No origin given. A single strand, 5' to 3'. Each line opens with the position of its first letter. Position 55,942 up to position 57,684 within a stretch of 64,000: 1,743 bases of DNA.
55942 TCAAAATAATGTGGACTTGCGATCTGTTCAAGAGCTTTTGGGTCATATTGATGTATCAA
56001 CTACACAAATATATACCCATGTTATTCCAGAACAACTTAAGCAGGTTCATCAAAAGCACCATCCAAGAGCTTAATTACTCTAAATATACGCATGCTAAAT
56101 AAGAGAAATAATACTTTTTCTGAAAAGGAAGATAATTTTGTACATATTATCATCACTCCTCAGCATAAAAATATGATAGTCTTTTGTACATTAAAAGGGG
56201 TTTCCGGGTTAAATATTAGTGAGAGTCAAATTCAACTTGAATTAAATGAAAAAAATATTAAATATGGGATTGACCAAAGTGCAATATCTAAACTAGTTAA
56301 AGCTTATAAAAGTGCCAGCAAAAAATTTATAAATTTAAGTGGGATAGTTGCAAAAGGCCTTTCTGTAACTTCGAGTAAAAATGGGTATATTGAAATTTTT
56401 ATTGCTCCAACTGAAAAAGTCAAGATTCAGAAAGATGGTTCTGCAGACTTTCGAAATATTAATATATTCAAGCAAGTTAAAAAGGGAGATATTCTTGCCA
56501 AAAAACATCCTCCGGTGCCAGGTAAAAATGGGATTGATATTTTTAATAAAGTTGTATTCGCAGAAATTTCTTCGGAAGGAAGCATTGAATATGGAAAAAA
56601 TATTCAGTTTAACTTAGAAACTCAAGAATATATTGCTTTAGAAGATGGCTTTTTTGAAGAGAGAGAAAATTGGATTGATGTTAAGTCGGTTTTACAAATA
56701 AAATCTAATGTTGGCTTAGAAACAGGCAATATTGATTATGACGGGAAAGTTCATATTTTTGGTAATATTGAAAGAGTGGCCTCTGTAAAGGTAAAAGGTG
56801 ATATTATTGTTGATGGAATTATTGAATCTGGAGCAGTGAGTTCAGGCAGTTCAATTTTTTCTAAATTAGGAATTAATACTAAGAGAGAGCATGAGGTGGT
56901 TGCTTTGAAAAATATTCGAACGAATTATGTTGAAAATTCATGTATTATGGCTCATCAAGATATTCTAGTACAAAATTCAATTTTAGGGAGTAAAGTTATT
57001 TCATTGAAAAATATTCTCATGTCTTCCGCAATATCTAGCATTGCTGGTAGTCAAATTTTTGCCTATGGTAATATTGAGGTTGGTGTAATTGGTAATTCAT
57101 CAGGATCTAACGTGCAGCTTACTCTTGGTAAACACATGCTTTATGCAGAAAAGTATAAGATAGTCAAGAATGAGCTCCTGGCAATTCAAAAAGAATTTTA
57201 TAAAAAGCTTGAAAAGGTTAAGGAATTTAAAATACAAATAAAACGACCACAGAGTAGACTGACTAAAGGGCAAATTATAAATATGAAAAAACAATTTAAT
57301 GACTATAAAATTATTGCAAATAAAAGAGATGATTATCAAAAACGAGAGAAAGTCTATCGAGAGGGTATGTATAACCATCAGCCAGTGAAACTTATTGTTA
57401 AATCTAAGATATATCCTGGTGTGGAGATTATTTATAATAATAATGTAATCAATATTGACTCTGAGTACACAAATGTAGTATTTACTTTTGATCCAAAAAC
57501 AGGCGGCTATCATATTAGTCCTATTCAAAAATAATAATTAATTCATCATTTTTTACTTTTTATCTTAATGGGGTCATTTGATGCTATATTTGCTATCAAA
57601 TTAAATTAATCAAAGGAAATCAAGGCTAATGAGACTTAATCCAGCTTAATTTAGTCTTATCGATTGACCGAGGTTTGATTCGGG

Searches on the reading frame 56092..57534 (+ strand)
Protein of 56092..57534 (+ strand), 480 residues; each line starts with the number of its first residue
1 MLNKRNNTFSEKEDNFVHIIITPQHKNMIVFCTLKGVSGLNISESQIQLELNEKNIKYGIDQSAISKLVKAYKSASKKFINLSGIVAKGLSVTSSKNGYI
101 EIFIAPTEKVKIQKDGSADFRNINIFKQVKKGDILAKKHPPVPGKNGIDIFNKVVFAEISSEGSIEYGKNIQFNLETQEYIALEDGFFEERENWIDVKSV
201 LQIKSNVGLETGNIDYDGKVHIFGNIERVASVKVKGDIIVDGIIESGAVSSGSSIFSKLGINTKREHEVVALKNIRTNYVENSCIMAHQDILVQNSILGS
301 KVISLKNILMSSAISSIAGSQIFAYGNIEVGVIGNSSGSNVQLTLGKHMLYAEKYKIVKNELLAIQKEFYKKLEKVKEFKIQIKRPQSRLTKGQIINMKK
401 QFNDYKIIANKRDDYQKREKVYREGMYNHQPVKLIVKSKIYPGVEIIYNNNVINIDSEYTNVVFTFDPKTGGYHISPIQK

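Call 60: search_protein_families(library=pfam, proteins=[window:56092-57534:+], max_evalue=0.00001)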
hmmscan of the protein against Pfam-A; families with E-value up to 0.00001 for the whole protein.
window:56092-57534:+ (480 aa): 2 families
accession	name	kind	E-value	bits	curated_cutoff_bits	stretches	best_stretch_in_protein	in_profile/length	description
PF03961.19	FapA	-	6e-42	144.6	31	1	200-467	2-268/272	Flagellar Assembly Protein A beta solenoid domain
PF20250.3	FapA_N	-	1.9e-28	99.4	27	1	24-192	6-177/178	Flagellar Assembly Protein A N-terminal region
